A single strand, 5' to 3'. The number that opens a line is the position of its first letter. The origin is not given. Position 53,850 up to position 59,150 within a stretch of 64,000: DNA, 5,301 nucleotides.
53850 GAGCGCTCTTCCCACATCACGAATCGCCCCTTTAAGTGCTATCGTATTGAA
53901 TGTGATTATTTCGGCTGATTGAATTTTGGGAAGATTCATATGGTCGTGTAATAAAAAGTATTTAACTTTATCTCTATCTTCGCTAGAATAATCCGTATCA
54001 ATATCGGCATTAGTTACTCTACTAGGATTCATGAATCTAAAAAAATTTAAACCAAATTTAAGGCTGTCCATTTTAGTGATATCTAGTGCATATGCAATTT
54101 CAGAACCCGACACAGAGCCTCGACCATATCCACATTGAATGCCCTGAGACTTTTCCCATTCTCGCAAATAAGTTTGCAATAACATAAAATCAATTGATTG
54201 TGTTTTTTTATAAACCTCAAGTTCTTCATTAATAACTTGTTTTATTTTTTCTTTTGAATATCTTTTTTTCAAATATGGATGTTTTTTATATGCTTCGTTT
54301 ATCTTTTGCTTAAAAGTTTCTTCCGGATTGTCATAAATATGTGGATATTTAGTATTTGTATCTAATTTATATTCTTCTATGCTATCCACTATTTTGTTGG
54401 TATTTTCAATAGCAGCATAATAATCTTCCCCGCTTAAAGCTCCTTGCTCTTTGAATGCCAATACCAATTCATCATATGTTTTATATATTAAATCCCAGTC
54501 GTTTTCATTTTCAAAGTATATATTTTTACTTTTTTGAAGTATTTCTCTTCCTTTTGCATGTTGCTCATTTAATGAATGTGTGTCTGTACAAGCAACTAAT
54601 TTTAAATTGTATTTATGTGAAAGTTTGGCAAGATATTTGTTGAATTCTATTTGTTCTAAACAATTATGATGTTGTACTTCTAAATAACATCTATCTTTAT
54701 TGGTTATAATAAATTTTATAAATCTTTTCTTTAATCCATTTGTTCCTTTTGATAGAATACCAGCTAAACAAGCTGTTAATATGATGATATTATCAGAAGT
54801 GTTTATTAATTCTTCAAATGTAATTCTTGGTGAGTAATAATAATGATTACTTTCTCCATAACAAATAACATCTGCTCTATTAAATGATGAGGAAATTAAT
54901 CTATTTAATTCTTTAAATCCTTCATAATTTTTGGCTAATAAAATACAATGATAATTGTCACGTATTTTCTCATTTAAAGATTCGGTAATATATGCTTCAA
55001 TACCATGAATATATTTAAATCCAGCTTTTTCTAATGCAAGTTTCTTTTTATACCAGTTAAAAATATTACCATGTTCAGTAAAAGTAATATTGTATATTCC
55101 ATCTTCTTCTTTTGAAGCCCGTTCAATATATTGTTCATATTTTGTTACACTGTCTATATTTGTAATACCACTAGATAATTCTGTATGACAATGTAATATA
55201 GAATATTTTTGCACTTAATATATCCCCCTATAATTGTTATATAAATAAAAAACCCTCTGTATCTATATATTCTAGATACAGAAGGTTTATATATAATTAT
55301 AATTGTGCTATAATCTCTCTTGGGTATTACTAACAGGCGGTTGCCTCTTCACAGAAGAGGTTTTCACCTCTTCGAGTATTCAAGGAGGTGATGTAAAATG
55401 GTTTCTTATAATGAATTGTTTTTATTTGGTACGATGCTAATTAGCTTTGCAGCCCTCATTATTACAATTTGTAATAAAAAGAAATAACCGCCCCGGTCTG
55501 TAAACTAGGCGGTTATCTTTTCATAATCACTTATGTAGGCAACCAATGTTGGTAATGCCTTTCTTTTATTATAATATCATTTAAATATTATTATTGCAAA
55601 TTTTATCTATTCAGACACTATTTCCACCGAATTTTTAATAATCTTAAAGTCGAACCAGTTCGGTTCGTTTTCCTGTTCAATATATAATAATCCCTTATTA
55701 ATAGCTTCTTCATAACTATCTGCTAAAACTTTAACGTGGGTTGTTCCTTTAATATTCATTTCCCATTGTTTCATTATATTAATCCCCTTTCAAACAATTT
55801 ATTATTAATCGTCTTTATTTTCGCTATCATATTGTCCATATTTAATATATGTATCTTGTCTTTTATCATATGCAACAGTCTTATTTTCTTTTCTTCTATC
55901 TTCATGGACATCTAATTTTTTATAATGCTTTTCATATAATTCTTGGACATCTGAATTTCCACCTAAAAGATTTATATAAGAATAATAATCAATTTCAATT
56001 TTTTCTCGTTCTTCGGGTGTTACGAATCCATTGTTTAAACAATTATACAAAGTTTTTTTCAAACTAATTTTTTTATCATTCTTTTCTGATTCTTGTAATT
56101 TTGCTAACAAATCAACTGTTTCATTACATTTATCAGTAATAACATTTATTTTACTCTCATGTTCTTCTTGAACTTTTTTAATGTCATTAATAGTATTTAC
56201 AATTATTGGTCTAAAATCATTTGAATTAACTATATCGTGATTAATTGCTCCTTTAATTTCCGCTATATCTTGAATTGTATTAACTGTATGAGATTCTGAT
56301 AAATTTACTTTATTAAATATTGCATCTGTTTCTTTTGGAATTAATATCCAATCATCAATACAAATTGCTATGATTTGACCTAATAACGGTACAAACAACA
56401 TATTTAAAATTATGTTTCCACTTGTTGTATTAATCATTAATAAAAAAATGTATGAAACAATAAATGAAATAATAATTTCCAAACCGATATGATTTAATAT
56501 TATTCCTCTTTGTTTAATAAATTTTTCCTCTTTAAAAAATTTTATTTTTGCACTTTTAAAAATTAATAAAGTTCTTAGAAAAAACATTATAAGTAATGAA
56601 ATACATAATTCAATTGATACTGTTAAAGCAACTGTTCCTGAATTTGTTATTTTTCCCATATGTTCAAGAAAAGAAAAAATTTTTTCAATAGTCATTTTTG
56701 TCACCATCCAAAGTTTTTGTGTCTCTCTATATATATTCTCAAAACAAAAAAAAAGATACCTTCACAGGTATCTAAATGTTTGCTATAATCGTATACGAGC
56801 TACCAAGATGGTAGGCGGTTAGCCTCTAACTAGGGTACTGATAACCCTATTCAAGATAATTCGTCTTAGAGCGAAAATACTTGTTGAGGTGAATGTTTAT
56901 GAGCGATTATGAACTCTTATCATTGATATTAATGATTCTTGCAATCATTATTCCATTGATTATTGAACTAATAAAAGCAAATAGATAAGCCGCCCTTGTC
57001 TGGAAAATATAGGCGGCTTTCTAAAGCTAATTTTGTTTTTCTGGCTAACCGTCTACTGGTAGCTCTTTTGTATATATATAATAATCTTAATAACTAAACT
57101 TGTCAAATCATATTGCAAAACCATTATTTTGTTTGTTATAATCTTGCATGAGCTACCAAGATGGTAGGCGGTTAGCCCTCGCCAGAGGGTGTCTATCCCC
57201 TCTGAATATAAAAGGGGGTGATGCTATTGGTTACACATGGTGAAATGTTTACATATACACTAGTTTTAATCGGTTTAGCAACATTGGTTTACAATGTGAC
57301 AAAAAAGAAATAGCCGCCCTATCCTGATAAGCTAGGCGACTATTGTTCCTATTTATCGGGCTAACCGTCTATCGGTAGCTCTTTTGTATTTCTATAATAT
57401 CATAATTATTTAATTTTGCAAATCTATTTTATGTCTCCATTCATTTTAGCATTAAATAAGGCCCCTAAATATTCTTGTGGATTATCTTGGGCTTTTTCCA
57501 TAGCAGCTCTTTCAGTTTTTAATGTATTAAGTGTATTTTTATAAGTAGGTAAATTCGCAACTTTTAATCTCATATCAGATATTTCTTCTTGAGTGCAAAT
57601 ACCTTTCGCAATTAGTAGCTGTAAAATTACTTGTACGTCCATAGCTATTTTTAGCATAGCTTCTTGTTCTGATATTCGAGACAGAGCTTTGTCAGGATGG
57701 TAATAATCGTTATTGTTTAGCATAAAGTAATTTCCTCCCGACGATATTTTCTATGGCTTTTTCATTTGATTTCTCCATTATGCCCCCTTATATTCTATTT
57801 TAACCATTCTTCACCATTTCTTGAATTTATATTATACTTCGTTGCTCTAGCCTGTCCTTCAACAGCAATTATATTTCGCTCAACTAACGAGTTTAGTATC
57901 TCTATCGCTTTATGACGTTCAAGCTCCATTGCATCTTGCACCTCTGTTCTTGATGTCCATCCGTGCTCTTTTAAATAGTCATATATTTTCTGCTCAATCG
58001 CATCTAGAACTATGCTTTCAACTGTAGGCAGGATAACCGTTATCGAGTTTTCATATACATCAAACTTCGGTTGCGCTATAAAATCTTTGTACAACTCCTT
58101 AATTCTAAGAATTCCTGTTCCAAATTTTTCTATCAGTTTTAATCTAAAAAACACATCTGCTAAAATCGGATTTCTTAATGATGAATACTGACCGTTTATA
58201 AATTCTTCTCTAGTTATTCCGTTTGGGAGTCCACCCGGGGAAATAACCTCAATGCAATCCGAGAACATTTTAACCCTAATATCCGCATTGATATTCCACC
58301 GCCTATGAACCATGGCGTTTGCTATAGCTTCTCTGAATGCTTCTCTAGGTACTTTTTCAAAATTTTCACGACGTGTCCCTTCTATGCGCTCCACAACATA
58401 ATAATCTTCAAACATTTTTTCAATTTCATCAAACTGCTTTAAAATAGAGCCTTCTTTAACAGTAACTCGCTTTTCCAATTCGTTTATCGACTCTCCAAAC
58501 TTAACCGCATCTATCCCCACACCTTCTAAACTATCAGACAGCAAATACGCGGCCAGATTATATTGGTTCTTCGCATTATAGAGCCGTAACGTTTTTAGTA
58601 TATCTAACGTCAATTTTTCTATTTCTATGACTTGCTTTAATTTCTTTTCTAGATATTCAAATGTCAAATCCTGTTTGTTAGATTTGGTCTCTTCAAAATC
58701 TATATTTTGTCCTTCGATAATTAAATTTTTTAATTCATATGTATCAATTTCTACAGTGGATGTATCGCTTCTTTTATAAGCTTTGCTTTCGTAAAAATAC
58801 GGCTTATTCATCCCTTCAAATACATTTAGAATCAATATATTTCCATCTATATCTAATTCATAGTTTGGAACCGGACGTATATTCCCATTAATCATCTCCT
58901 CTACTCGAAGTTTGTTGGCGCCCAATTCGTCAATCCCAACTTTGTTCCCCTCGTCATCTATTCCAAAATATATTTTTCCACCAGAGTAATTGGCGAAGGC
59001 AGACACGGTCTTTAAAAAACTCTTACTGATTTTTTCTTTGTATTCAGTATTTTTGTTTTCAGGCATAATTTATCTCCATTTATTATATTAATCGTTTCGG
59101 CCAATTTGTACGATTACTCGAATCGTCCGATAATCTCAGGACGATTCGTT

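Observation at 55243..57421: Three paralogous type I toxin-antitoxin-like cassettes on the opposite strand of the early operon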

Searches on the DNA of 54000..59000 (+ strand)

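Call 3: search_rna_families(source=window, start=54000, end=59000, threshold=evalue, max_evalue=10, show_alignments=5)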
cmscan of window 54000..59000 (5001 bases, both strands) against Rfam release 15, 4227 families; matches with E-value up to 10: 8.
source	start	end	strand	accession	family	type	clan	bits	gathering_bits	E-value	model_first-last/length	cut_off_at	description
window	55248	55290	-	RF00906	MIR1120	Gene; miRNA;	-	20.3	86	2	1-87/87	no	MIR1120/MIR1122 microRNA precursor family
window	58112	58188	+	RF02109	DLEU2_5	Gene; lncRNA;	-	19.8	40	5.8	1-84/84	no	Deleted in lymphocytic leukemia 2 conserved region 5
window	55250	55286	-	RF04154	mir-1277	Gene; miRNA;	-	19.2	81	7.6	1-78/78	no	mir-1277 microRNA precursor family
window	54879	54928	+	RF00097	snoR71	Gene; snRNA; snoRNA; CD-box;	-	19.1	40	3.2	1-107/107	no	Plant small nucleolar RNA R71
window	55054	55131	-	RF02063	STnc350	Gene; sRNA;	-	19.1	60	5.1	1-68/68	no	Salmonella enterica sRNA STnc350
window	54931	55004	-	RF01626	ceN30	Gene; snRNA; snoRNA; CD-box;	-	18.8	65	2.6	1-73/73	no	Caenorhabditis snoRNA ceN30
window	55248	55290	+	RF00906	MIR1120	Gene; miRNA;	-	18.3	86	7.3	1-87/87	no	MIR1120/MIR1122 microRNA precursor family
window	56987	57047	-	RF02677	NsiR4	Gene; sRNA;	-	17.1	40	2.8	1-65/65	no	Nitrogen stress-induced RNA 4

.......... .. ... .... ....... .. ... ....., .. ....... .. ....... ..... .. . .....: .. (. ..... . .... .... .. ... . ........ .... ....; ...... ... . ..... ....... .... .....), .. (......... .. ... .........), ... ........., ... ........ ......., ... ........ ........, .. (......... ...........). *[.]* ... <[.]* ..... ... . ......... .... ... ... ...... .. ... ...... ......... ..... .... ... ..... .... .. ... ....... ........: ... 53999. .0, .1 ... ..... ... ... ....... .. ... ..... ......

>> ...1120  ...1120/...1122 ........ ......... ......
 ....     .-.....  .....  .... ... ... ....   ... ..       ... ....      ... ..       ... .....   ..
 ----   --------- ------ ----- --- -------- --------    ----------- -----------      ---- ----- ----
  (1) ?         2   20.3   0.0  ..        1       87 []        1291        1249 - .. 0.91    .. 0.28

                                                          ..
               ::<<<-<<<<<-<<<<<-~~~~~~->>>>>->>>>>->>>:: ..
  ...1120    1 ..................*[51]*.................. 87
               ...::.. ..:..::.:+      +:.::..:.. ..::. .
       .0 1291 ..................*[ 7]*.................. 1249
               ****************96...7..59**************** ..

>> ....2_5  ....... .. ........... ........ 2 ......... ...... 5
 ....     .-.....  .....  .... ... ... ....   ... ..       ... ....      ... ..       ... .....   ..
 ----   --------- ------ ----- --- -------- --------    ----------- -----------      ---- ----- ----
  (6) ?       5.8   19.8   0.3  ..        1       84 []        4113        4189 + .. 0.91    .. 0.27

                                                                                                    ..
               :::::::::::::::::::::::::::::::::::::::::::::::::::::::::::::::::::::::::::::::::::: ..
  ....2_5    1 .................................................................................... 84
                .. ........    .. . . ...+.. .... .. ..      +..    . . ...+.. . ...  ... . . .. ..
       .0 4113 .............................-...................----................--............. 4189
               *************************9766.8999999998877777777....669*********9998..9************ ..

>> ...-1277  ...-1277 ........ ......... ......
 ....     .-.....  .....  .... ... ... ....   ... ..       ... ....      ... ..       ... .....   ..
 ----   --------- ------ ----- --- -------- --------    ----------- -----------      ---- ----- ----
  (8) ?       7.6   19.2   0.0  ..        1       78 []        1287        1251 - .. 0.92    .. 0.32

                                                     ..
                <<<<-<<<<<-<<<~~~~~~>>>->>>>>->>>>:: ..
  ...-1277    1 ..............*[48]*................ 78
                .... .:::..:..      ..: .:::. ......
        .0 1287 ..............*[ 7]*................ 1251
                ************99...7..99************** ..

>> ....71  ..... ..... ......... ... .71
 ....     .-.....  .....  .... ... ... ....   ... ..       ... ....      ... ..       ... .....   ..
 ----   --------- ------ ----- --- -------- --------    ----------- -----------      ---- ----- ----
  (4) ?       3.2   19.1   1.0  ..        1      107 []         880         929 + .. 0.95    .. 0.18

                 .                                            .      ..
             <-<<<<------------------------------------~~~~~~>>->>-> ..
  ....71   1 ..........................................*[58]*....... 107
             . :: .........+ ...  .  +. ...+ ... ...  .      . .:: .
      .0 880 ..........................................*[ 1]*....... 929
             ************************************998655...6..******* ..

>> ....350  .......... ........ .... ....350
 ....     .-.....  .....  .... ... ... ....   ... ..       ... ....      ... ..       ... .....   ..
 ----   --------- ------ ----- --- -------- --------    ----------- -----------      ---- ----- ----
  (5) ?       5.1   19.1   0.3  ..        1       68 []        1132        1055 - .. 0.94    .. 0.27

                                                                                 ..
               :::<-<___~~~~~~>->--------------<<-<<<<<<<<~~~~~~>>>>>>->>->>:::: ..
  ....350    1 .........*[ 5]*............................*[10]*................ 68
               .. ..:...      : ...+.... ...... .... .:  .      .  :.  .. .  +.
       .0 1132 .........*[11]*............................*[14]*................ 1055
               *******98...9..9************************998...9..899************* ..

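Call 5: search_dna_similar(query=window:55200-57450:+, collection=phages, mode=distant, max_rows=30)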
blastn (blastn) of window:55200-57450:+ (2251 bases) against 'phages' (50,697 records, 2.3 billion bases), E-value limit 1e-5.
No match.

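Call 36: search_dna_similar(query=window:57140-57400:+, collection=phages, mode=distant, max_evalue=10, max_rows=25)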
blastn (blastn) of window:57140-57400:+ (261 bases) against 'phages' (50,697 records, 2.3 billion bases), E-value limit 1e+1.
Records with a match: 2; places in all: 2; records where one place covers at least 80% of the query: 0.
Best place of each record, by identity: 95-99% 1; 60-80% 1.
By first word of the organism name: Bacteriophage 2.
By host as written in the record: - 2.
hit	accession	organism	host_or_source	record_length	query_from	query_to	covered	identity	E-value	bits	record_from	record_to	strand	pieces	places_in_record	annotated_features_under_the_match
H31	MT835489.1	Bacteriophage sp.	human fecal samples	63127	163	261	38%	73.3%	2e-3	49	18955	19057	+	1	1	record has no annotation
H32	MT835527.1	Bacteriophage sp.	human fecal samples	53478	212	240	11%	96.6%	2e-3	49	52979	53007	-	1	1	record has no annotation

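Call 37: search_dna_similar(query=window:57140-57400:+, collection=plasmids, mode=distant, max_evalue=10, max_rows=25)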
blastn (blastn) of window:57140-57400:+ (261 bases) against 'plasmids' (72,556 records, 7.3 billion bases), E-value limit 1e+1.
Records with a match: 5; places in all: 5; records where one place covers at least 80% of the query: 0.
Best place of each record, by identity: >=99% 2; 90-95% 1; 80-90% 2.
By first word of the organism name: Bacillus 2; [Eubacterium] 1; Lachnospira 1; Planococcus 1.
By predicted mobility (MOB-suite, as given by PLSDB): non-mobilizable 3; mobilizable 1; conjugative 1.
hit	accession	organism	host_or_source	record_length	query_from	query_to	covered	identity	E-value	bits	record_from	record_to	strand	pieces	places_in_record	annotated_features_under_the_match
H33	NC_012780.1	[Eubacterium] eligens ATCC 27750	-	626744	212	259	18%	81.3%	2e-2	47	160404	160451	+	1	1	none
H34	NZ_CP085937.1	Lachnospira eligens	-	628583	212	259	18%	81.3%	2e-2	47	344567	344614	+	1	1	none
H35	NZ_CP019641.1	Planococcus lenghuensis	whole organism,crude oil-contamination ...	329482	18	42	10%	92.0%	1e+1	37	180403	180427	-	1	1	hypothetical protein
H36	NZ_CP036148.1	Bacillus mycoides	cell culture,soil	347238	241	260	8%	100.0%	1e+1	37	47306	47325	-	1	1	none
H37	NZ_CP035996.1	Bacillus mycoides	cell culture,soil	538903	241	260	8%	100.0%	1e+1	37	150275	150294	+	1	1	none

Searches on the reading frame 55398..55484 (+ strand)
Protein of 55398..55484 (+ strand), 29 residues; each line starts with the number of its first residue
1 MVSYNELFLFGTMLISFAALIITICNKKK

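Call 4: search_protein_families(library=pfam, proteins=[window:55398-55484:+], max_evalue=10)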
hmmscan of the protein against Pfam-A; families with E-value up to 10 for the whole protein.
seq(29 aa): 1 family
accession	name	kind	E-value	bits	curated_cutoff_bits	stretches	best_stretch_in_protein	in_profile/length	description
PF16935.10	Hol_Tox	-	0.21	11.9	23.3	1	8-29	11-34/34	Putative Holin-like Toxin (Hol-Tox)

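Call 9: search_protein_families(library=ncbifam, proteins=[window:55398-55484:+], max_evalue=10)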
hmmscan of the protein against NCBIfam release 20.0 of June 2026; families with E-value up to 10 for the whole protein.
seq(29 aa): 0 families

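Call 51: search_protein_families(library=pfam, alignment_id=A4, max_evalue=0.01)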
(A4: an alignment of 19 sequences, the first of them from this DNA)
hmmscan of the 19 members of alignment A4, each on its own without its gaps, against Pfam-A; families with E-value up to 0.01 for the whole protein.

A. member 1, seq(29 aa): 0 families

B. families by the number of members that match (of 19 scanned): 1 family
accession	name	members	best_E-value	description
PF16935.10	Hol_Tox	8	2.9e-10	Putative Holin-like Toxin (Hol-Tox)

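Call 52: search_protein_families(library=ncbifam, alignment_id=A4, max_evalue=0.01)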
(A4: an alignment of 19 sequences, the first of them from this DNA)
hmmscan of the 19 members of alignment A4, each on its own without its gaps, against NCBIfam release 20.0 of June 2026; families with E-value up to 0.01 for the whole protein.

A. member 1, seq(29 aa): 0 families

B. families by the number of members that match (of 19 scanned): 2 families
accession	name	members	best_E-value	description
NF052249.1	ComI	3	5e-05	competence inhibitor ComI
NF041589.1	PepG1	1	0.00047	type I toxin-antitoxin system toxin PepG1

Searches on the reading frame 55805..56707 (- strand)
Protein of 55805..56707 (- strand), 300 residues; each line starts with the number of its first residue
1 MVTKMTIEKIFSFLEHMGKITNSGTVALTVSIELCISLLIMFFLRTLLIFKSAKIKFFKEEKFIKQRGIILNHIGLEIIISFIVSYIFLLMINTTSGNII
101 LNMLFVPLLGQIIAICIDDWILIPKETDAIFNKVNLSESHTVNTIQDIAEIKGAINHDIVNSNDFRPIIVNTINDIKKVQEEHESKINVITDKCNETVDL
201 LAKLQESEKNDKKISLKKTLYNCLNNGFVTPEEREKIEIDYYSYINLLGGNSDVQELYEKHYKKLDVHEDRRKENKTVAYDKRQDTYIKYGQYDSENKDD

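Call 26: search_protein_families(library=pfam, proteins=[window:55805-56707:-], max_evalue=0.01)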
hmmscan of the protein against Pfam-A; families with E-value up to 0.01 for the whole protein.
window:55805-56707:- (300 aa): 1 family
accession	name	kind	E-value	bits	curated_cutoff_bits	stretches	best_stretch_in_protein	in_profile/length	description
PF01085.23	HH_signal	-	0.009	16.2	22.1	0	144-207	32-92/161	Hedgehog amino-terminal signalling domain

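Call 27: find_encoding_contigs(protein=window:55805-56707:-, flank=5000, max_places=6)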
Protein window:55805-56707:- (300 aa): no gene with exactly this product is on record in the collection.

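Call 68: search_protein_families(library=phrogs, proteins=[window:55805-56707:-], max_evalue=0.001)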
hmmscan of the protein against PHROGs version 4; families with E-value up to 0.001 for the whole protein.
window:55805-56707:- (300 aa): 1 family
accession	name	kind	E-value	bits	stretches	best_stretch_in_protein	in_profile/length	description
phrog_4257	-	unknown function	3.8e-11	44.4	1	171-270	53-136/138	-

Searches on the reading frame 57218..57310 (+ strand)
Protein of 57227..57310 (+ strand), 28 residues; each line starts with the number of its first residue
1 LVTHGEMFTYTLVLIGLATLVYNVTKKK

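Call 4: search_protein_families(library=pfam, proteins=[window:57227-57310:+, window:57218-57310:+], max_evalue=10)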
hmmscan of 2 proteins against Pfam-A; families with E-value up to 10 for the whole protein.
seq(28 aa): 0 families

seq(31 aa): 0 families

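Call 9: search_protein_families(library=ncbifam, proteins=[window:57227-57310:+, window:57218-57310:+], max_evalue=10)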
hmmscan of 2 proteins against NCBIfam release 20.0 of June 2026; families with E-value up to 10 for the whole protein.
seq(28 aa): 1 family
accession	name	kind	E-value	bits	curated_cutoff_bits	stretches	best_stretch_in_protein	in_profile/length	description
NF052249.1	ComI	equivalog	0.01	15.6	55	1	7-28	10-30/30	competence inhibitor ComI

seq(31 aa): 1 family
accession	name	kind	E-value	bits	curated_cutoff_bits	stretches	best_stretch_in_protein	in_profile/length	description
NF052249.1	ComI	equivalog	0.013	15.2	55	1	10-31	10-30/30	competence inhibitor ComI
